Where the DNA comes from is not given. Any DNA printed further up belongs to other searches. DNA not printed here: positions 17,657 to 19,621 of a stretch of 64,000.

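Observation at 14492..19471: Translationally coupled operon: (HAD)-aat-Maf-like DUF115-cytidylyltransferase/SPASM fusion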

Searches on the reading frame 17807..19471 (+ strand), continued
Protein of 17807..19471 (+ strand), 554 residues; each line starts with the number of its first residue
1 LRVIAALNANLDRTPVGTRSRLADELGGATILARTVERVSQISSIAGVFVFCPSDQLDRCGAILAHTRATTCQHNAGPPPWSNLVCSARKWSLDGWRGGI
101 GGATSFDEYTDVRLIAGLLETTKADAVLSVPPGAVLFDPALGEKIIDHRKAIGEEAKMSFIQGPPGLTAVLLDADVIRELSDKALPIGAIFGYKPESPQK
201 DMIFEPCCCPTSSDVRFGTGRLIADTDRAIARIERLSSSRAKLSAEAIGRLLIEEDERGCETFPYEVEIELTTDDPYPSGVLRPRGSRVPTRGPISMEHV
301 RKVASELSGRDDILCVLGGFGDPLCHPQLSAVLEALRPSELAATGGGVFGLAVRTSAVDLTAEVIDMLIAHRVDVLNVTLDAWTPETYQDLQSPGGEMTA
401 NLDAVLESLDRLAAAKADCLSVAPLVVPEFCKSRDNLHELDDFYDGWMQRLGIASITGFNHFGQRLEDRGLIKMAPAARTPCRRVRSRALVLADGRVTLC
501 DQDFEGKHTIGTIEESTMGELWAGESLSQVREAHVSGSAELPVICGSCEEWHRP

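Call 27: search_protein_families(library=pfam, proteins=[P0260, P0265, P0256, P0229, P0191, P0269, P0264, P0252], max_evalue=0.001)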
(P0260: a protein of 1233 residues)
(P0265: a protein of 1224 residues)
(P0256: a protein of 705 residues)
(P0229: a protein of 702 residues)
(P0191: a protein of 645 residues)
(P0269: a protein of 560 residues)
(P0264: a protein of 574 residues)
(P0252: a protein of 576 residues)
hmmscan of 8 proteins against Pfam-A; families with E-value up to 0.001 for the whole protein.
P0260 (1233 aa): 2 families
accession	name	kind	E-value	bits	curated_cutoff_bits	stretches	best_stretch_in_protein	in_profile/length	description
PF01973.23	MptE-like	-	3.9e-33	115.1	34.6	1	190-362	2-170/171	6-hydroxymethylpterin diphosphokinase MptE-like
PF20157.4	Maf_flag10_N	-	5.8e-05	23.1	23.5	1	30-112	83-162/228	Glycosyltransferase Maf N-terminal domain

P0265 (1224 aa): 2 families
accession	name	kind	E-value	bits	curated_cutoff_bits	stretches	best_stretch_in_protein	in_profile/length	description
PF01973.23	MptE-like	-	3.2e-37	128.4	34.6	1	216-388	2-170/171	6-hydroxymethylpterin diphosphokinase MptE-like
PF04055.27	Radical_SAM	-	1.2e-08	35.8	29.5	1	986-1100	22-140/166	Radical SAM superfamily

P0256 (705 aa): 1 family
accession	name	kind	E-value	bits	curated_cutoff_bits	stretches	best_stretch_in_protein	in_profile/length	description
PF13186.11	SPASM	-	3.9e-07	30.7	21.5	1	635-700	1-67/67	Iron-sulfur cluster-binding domain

P0229 (702 aa): 2 families
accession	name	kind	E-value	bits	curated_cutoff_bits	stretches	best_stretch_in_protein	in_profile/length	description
PF12804.13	NTP_transf_3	-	5.1e-05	23.9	27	0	120-163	72-116/160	MobA-like NTP transferase domain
PF13186.11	SPASM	-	0.00019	22.1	21.5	1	631-697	1-67/67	Iron-sulfur cluster-binding domain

P0191 (645 aa): 0 families

P0269 (560 aa): 0 families

P0264 (574 aa): 0 families

P0252 (576 aa): 2 families
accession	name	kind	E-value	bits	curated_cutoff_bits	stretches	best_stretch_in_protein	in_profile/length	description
PF04055.27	Radical_SAM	-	0.00016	22.3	29.5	1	308-426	22-142/166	Radical SAM superfamily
PF12804.13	NTP_transf_3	-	0.0004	21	27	0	99-197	80-146/160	MobA-like NTP transferase domain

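Call 35: list_cluster_members(proteins=[P0164, P0174, P0181, P0260, P0265, P0250, P0254, P0259, P0157, P0159])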
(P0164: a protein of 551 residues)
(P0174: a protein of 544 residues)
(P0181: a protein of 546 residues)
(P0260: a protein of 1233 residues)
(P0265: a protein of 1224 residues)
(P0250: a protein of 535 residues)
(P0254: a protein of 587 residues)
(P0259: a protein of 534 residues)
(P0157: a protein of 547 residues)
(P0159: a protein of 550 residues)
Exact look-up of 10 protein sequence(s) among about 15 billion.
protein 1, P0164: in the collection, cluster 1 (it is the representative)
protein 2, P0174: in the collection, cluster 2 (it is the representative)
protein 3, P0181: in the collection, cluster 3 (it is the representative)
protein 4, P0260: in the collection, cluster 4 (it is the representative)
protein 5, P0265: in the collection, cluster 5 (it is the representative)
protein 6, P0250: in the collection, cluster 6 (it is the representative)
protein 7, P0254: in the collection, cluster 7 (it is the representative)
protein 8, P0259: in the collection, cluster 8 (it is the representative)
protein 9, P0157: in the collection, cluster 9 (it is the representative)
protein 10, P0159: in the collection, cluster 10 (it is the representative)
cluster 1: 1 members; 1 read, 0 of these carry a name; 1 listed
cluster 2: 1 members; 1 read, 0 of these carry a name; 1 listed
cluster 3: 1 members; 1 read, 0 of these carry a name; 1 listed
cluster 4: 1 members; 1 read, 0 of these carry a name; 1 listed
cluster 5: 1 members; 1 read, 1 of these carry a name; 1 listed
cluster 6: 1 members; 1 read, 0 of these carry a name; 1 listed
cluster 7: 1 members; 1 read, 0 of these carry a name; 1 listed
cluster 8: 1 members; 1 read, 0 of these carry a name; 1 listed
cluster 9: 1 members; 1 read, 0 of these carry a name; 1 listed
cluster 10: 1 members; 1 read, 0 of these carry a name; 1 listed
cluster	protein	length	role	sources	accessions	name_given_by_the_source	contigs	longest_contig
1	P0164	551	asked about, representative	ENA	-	-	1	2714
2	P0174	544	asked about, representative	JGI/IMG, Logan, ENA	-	-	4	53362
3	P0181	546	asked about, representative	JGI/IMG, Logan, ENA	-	-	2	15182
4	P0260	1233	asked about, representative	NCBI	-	-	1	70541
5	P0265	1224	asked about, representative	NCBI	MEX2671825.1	MAG: 6-hydroxymethylpterin diphosphokinase MptE-like protein [Phycisphaeraceae bacterium]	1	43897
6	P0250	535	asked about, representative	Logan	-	-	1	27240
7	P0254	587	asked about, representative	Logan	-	-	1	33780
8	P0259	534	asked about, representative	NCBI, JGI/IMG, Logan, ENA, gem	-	-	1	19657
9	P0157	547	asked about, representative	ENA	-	-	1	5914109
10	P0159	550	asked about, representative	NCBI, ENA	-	-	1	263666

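Call 37: find_encoding_contigs(protein=P0174, flank=10000, max_places=2)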
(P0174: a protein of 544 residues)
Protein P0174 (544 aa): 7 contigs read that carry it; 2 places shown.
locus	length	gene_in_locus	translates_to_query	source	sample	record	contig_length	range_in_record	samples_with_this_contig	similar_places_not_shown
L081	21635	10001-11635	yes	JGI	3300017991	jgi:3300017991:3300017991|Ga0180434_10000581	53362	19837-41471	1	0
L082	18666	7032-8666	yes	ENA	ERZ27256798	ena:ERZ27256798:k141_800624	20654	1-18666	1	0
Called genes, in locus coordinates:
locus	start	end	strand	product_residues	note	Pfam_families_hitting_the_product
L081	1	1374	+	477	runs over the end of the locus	PF00669:Flagellin_N, PF07196:Flagellin_IN (weak), PF00700:Flagellin_C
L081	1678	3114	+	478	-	PF00669:Flagellin_N, PF07196:Flagellin_IN (weak), PF00700:Flagellin_C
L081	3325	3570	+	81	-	PF03646:FlaG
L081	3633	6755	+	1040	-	PF02465:FliD_N, PF07195:FliD_C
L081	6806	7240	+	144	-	PF02561:FliS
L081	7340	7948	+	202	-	PF27299:TP0873_N (weak), PF26154:DUF8042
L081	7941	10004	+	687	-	PF01973:MptE-like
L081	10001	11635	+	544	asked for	PF04055:Radical_SAM, PF13186:SPASM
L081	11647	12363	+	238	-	PF02348:CTP_transf_3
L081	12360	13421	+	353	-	PF03102:NeuB, PF08666:SAF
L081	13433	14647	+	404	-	PF02350:Epimerase_2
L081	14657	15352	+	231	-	PF13489:Methyltransf_23, PF05175:MTS, PF02353:CMAS (weak), PF03848:TehB, PF13847:Methyltransf_31, PF08241:Methyltransf_11, PF08242:Methyltransf_12, PF13649:Methyltransf_25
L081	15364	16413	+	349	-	PF02388:FemAB (faint), PF04339:FemAB_like (faint), PF13480:Acetyltransf_6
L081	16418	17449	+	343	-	PF05368:NmrA, PF01073:3Beta_HSD, PF01370:Epimerase, PF02719:Polysacc_synt_2, PF04321:RmlD_sub_bind, PF07993:NAD_binding_4, PF13460:NAD_binding_10, PF16363:GDP_Man_Dehyd, +1 more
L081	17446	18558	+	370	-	PF00155:Aminotran_1_2 (weak), PF01041:DegT_DnrJ_EryC1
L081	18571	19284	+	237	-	PF14512:TM1586_NiRdase (faint), PF00881:Nitroreductase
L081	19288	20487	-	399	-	PF00579:tRNA-synt_1b, PF01479:S4 (weak)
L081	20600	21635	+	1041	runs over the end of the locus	PF13243:SQHop_cyclase_C (faint), PF13428:TPR_14 (faint), PF13424:TPR_12 (faint), PF13174:TPR_6 (weak), PF14559:TPR_19 (weak)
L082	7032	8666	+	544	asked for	PF04055:Radical_SAM, PF13186:SPASM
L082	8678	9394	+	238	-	PF02348:CTP_transf_3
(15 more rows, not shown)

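Call 38: find_encoding_contigs(protein=P0157, flank=10000, max_places=2)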
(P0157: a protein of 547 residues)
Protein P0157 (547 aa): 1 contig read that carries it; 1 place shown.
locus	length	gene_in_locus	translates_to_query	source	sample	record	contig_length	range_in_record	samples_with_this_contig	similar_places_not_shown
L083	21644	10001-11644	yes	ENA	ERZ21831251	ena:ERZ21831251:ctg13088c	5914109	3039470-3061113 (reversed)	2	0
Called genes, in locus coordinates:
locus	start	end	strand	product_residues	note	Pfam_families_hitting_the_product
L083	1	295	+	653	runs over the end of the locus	PF02824:TGS, PF07973:tRNA_SAD, PF00587:tRNA-synt_2b, PF03129:HGTP_anticodon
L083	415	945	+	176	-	PF05198:IF3_N, PF00707:IF3_C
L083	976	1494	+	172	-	PF18306:LDcluster4, PF03641:Lysine_decarbox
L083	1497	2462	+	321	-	-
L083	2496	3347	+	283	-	PF13623:SurA_N_2 (weak), PF13624:SurA_N_3 (weak), PF13145:Rotamase_2, PF13616:Rotamase_3, PF00639:Rotamase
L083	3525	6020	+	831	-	PF18582:HZS_alpha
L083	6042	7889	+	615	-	PF10282:Lactonase (faint), PF24684:Vgb_lyase (faint), PF01436:NHL (faint), PF21783:YNCE (faint), PF03150:CCP_MauG (faint), PF13442:Cytochrome_CBB3 (faint), PF00034:Cytochrom_C (weak)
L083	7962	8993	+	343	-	PF00224:PK, PF03328:HpcH_HpaI (faint)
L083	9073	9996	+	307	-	PF01745:IPT (weak), PF01715:IPPT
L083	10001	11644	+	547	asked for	PF04055:Radical_SAM, PF13186:SPASM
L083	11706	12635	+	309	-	-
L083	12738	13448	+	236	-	PF02348:CTP_transf_3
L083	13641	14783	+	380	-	PF13623:SurA_N_2 (weak), PF13624:SurA_N_3, PF13145:Rotamase_2, PF13616:Rotamase_3, PF00639:Rotamase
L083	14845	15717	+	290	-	PF00701:DHDPS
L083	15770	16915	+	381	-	PF01694:Rhomboid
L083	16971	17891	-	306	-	PF08668:HDOD, PF01966:HD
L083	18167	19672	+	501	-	PF02789:Peptidase_M17_N, PF00883:Peptidase_M17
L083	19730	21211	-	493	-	PF00370:FGGY_N, PF02782:FGGY_C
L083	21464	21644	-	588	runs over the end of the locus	PF00474:SSF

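Call 40: find_encoding_contigs(protein=P0259, flank=10000, max_places=1)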
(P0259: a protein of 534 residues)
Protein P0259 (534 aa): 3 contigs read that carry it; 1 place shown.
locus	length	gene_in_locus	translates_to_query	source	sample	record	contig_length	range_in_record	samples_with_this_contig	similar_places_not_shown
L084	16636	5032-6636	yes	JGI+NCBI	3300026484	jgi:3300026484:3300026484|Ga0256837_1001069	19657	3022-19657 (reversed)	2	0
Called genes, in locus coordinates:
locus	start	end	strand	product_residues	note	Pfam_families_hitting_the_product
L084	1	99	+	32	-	?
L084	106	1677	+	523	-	PF09820:AAA-ATPase_like (faint)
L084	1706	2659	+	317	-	PF01966:HD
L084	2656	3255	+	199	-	PF26154:DUF8042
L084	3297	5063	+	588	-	PF01973:MptE-like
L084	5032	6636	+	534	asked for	PF04055:Radical_SAM (weak), PF13186:SPASM (weak)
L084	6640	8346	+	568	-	PF01973:MptE-like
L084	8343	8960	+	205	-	PF17836:PglD_N, PF25084:LbH_EIF2B (faint), PF25087:GMPPB_C (faint), PF00132:Hexapep, PF14602:Hexapep_2 (weak)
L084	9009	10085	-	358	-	PF01116:F_bP_aldolase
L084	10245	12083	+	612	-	PF01134:GIDA, PF12831:FAD_oxidored (weak), PF21680:GIDA_C_1st (weak), PF13932:SAM_GIDA_C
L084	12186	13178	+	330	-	PF01118:Semialdhyde_dh, PF02774:Semialdhyde_dhC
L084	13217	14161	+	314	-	PF03706:LPG_synthase_TM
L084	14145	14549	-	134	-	PF02472:ExbD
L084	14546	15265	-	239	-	PF01618:MotA_ExbB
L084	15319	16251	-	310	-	PF13593:SBF_like, PF01758:SBF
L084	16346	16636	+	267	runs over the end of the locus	PF01145:Band_7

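Call 41: find_encoding_contigs(protein=P0254, flank=10000, max_places=1)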
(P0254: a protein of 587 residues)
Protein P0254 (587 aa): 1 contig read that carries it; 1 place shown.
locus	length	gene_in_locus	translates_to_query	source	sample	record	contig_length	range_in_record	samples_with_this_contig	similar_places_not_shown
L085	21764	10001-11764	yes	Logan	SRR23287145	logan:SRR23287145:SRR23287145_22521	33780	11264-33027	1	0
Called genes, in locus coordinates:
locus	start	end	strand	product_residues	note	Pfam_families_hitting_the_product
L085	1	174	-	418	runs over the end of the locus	PF01142:TruD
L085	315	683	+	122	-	PF14489:QueF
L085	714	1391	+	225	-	PF02660:G3P_acyltransf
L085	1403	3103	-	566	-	PF00795:CN_hydrolase, PF02540:NAD_synthase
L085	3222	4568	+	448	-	-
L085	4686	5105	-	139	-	PF04945:YHS (faint)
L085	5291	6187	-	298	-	PF04784:DUF547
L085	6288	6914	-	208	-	-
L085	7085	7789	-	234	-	-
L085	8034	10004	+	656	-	PF20157:Maf_flag10_N (weak), PF01973:MptE-like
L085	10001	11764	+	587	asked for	PF04055:Radical_SAM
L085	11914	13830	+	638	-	PF02348:CTP_transf_3, PF12804:NTP_transf_3 (weak), PF03102:NeuB, PF08666:SAF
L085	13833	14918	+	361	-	PF02350:Epimerase_2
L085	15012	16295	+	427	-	PF01738:DLH (weak)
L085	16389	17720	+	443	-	-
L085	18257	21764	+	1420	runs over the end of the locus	?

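Call 42: predict_structure(alignment_id=A2)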
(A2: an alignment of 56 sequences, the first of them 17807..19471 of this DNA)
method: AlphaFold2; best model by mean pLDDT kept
length: 554 residues; sequences in the alignment: 56
mean_pLDDT: 92.2   pTM: 0.92
mean pLDDT of the five models: 92.2, 91.7, 91.6, 90.6, 89.9
residues with pLDDT >= 90: 446; 70-90: 81; 50-70: 20; < 50: 7
segments of 3 or more residues with pLDDT < 50: 342-344, 552-554
pLDDT, mean of each block of 10 residues (from residue 1): 98 95 94 97 98 98 97 94 94 86 93 97 98 96 96 90 94 97 92 75 76 92 96 85 88 89 95 96 94 97 96 96 97 93 70 97 98 97 97 89 98 96 96 96 95 92 90 70 86 97 94 96 93 86 84 47
secondary structure, 60 per line:
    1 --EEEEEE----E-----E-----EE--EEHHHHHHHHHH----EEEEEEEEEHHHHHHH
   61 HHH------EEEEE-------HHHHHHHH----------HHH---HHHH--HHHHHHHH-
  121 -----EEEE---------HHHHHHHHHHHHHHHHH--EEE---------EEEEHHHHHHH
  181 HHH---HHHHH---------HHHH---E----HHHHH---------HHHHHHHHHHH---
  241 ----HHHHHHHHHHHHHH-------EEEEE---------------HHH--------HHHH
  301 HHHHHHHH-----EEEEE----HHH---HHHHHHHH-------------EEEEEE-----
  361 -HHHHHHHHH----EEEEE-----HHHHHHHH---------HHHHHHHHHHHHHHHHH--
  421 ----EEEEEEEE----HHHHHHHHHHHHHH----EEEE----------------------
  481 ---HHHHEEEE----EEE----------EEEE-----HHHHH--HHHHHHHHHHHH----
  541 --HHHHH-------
elements in order: E3-8 H31-40 E45-53 H54-63 E70-74 H82-89 H106-109 H112-119 E126-129 H139-155 E158-160 E170-173 H174-183 H187-191 H201-204 H213-217 H227-237 H245-258 E266-270 H297-308 E314-318 H329-336 E350-355 H362-370 E375-379 H385-392 H402-418 E425-432 H437-450 E455-458 H484-487 E488-491 E496-498 E509-512 H518-522 H525-536 H543-547

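Call 45: find_encoding_contigs(protein=P0260, flank=8000, max_places=1)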
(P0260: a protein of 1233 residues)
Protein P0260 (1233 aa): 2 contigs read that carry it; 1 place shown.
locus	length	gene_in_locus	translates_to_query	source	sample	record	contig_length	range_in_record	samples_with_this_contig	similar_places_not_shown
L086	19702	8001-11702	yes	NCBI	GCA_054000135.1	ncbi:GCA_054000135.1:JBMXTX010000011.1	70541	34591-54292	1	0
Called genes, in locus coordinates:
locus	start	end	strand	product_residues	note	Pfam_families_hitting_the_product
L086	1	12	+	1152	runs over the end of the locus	PF26549:Tricorn_N, PF07676:PD40 (faint), PF23381:Beta-prop_IFT122_1st (faint), PF26549:Tricorn_N, PF26550:Tricorn_2nd, PF14684:Tricorn_C1, PF14685:PDZ_Tricorn, PF03572:Peptidase_S41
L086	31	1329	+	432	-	PF07690:MFS_1, PF05977:MFS_3 (faint), PF07690:MFS_1 (weak)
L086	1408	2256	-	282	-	PF02569:Pantoate_ligase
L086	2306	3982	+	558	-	PF00919:UPF0004, PF04055:Radical_SAM, PF18693:TRAM_2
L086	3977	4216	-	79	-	PF01084:Ribosomal_S18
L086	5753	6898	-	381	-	-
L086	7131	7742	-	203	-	-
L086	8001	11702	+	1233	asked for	PF01973:MptE-like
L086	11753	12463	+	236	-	PF02348:CTP_transf_3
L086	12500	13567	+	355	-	PF03102:NeuB, PF08666:SAF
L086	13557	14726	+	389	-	PF02350:Epimerase_2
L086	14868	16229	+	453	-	PF01262:AlaDh_PNT_C (faint), PF02254:TrkA_N, PF02737:3HCDH_N (faint), PF13241:NAD_binding_7 (faint), PF13460:NAD_binding_10 (faint), PF02080:TrkA_C, PF02254:TrkA_N, PF02080:TrkA_C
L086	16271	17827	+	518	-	PF02386:TrkH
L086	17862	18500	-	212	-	PF12728:HTH_17, PF00072:Response_reg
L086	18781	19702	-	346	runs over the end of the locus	PF03279:Lip_A_acyltrans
